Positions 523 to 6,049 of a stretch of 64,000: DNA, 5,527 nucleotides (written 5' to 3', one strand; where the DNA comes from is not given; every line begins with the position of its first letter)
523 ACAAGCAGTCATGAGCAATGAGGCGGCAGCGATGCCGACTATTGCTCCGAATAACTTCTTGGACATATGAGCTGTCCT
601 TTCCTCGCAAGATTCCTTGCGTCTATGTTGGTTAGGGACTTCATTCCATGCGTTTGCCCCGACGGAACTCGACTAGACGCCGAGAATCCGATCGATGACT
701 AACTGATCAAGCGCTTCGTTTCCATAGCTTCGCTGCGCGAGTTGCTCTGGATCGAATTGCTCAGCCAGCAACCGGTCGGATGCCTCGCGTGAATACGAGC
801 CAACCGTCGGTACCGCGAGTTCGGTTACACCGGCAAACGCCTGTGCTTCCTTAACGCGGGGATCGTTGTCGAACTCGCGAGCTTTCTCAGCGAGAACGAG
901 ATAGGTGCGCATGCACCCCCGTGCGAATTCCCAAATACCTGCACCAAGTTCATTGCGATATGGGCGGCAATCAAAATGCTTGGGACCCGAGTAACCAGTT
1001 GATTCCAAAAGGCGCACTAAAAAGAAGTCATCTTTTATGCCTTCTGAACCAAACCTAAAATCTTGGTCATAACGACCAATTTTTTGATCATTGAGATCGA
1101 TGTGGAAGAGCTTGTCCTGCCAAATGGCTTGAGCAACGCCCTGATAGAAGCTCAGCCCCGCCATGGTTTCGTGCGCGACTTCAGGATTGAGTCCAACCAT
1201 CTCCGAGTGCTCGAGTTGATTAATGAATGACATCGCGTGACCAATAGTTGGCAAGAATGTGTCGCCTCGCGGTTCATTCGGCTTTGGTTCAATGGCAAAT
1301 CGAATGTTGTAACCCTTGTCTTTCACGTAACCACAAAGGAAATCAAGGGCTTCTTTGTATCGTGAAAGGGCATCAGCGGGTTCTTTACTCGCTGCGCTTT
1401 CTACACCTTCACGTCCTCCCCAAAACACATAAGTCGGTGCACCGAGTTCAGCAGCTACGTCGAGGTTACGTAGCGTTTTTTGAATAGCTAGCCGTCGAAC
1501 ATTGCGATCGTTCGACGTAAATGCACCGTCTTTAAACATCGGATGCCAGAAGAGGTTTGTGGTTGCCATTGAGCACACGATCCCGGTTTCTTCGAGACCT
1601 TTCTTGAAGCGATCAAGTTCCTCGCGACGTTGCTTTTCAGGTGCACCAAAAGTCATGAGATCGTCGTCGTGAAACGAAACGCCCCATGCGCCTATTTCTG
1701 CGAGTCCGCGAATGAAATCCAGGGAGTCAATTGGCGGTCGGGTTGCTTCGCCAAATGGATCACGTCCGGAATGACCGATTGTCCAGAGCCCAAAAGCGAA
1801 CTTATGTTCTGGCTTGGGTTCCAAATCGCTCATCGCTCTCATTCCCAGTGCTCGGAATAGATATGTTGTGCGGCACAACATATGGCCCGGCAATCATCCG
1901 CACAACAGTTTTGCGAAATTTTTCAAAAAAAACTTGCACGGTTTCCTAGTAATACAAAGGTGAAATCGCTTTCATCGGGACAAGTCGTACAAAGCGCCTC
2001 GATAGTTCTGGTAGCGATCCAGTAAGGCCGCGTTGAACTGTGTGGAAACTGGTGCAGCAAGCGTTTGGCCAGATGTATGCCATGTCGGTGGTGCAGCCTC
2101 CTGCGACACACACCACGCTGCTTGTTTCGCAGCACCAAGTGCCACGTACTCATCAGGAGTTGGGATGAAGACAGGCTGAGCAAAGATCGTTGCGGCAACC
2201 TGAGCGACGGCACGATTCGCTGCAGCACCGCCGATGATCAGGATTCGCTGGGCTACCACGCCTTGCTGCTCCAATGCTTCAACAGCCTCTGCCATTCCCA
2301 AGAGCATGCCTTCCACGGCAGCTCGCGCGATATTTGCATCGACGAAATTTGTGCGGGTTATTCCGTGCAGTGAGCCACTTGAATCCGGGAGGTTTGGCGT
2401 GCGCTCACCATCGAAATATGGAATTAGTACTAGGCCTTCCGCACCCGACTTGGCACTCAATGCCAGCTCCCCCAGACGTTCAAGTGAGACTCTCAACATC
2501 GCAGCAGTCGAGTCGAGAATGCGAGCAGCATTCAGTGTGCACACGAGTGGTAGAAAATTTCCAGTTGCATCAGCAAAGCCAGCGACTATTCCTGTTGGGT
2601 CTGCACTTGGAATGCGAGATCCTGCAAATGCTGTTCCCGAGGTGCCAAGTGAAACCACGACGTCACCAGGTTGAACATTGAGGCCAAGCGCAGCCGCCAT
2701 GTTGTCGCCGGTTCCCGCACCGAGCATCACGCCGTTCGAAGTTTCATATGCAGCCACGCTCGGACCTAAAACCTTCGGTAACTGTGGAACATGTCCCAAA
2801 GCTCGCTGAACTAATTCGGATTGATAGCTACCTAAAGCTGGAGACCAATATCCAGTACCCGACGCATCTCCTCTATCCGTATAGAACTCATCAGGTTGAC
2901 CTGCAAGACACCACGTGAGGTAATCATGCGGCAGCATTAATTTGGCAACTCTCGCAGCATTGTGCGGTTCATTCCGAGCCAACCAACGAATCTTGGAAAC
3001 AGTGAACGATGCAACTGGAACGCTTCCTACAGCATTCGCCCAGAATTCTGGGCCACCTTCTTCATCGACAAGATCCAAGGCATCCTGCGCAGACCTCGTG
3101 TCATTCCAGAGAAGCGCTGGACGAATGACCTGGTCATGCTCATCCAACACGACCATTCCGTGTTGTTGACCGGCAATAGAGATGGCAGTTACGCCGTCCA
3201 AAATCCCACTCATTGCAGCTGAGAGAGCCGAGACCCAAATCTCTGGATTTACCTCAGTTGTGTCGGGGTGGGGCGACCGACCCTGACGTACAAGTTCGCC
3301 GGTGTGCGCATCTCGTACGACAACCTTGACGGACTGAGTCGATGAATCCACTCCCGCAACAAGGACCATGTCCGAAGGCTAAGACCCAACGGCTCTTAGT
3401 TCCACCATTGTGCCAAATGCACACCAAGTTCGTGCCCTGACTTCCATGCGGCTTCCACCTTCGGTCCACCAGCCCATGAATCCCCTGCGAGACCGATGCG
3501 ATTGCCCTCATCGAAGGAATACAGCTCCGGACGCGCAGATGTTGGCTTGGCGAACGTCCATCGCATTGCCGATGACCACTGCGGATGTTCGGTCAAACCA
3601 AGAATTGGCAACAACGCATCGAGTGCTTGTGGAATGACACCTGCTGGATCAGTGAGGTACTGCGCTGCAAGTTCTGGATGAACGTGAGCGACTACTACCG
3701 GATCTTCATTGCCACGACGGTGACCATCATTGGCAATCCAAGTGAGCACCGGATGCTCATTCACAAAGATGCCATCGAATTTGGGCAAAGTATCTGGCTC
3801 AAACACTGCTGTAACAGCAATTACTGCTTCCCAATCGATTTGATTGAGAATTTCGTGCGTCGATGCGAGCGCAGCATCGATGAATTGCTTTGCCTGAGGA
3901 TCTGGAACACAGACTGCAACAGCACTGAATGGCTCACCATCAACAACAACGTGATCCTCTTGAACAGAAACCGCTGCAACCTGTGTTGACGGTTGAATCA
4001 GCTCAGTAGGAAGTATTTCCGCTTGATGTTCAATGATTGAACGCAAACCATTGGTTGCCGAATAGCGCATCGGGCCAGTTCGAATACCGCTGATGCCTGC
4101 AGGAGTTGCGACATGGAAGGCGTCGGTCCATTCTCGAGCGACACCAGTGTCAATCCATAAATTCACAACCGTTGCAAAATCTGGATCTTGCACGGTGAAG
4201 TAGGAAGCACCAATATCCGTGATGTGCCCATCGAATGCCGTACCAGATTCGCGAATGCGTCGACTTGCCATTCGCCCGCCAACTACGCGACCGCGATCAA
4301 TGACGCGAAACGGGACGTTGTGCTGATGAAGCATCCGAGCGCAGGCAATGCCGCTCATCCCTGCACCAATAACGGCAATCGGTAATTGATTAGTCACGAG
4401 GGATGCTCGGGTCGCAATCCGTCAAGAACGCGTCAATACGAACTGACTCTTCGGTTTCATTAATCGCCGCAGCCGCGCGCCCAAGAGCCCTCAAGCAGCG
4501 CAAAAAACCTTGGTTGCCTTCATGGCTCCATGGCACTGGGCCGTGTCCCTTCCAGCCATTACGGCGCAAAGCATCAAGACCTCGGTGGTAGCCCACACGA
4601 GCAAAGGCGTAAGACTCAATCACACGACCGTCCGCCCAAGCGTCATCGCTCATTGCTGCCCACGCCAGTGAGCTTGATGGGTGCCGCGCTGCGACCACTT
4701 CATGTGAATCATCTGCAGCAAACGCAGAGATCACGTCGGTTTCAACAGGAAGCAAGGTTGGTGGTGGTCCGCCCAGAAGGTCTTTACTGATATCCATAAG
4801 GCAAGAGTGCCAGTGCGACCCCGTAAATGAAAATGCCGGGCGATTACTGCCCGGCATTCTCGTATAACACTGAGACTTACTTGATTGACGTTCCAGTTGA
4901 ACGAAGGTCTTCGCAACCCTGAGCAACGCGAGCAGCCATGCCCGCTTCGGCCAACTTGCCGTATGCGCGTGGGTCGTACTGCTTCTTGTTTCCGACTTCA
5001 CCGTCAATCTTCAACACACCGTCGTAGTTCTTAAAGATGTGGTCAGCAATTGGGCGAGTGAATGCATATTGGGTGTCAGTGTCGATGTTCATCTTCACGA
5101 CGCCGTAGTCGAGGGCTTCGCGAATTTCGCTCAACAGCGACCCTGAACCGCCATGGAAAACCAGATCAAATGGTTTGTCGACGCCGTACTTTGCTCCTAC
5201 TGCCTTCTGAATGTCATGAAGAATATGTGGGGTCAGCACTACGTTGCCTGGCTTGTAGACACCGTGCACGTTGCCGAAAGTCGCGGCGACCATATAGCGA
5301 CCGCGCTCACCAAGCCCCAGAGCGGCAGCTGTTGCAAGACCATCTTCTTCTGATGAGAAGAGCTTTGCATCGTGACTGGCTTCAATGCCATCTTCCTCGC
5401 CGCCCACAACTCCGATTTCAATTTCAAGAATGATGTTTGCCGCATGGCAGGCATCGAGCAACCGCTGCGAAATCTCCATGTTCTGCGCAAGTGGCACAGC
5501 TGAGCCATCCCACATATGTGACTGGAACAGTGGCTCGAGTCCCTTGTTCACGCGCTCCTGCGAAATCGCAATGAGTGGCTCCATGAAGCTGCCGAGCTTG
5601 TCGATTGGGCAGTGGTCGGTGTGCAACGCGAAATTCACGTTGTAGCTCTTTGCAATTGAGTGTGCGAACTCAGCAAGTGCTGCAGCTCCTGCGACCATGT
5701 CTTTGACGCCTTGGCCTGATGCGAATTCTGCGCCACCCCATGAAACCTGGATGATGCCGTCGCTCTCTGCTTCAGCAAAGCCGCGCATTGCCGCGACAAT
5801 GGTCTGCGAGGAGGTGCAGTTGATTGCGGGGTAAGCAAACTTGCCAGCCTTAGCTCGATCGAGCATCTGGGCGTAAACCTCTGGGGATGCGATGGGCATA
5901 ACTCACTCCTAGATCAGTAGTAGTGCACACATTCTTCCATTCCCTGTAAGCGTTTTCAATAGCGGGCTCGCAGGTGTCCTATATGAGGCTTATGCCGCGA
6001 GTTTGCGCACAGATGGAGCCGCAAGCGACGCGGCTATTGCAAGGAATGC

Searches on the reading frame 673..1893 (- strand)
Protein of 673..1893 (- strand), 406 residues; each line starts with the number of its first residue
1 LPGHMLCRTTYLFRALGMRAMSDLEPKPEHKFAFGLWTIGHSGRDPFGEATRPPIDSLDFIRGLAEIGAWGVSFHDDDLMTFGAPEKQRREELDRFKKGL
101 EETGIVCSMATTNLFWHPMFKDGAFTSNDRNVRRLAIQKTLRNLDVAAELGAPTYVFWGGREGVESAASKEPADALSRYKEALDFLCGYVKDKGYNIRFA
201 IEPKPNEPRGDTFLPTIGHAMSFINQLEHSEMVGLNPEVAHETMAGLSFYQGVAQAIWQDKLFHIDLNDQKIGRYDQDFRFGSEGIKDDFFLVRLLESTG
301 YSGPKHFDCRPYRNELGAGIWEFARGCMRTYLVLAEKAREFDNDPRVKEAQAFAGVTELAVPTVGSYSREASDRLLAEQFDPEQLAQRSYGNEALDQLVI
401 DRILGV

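Call 11: search_protein_families(library=pfam, proteins=[window:673-1893:-], max_evalue=0.0001)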
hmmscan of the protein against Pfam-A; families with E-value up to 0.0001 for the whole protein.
window:673-1893:- (406 aa): 1 family
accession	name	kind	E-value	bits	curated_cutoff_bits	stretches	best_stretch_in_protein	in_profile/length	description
PF01261.30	AP_endonuc_2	-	5.4e-27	95.5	31.1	1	64-311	4-231/249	Xylose isomerase-like TIM barrel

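Call 79: find_encoding_contigs(protein=window:673-1893:-, flank=10000, max_places=1)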
Protein window:673-1893:- (406 aa): no gene with exactly this product is on record in the collection.

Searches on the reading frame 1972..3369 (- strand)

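Call 11: search_protein_families(library=pfam, proteins=[window:1972-3369:-], max_evalue=0.0001)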
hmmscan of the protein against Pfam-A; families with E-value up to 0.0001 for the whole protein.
window:1972-3369:- (465 aa): 2 families
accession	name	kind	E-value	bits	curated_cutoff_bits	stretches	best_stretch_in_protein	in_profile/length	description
PF00370.27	FGGY_N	-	7.2e-34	117.9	28.8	1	4-226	2-242/245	FGGY family of carbohydrate kinases, N-terminal domain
PF02782.22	FGGY_C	-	2.2e-25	90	27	1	238-419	2-196/198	FGGY family of carbohydrate kinases, C-terminal domain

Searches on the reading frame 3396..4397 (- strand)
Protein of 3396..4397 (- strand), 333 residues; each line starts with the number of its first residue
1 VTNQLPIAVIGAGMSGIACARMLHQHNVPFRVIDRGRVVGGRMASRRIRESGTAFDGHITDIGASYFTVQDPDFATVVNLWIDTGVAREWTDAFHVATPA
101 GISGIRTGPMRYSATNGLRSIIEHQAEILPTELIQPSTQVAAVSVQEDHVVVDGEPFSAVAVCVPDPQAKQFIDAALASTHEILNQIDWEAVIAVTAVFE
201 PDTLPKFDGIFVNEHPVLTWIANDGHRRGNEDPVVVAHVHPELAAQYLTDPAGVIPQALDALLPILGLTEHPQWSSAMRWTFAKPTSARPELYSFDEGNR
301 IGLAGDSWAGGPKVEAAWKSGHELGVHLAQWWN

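Call 11: search_protein_families(library=pfam, proteins=[window:3396-4397:-], max_evalue=0.0001)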
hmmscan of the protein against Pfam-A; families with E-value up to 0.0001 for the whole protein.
window:3396-4397:- (333 aa): 2 families
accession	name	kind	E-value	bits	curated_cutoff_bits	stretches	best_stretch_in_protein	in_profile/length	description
PF13450.12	NAD_binding_8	-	8.7e-12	45.6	21.9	1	9-73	1-60/68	NAD(P)-binding Rossmann-like domain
PF01593.30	Amino_oxidase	-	1.5e-09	38.1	19.8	1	14-76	1-56/443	Flavin containing amine oxidoreductase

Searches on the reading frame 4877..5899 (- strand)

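Call 11: search_protein_families(library=pfam, proteins=[window:4877-5899:-], max_evalue=0.0001)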
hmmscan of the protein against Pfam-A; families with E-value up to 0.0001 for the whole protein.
window:4877-5899:- (340 aa): 1 family
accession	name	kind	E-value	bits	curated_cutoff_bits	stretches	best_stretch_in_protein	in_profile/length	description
PF01116.26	F_bP_aldolase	-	1.2e-75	255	25.5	1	9-336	3-276/277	Fructose-bisphosphate aldolase class-II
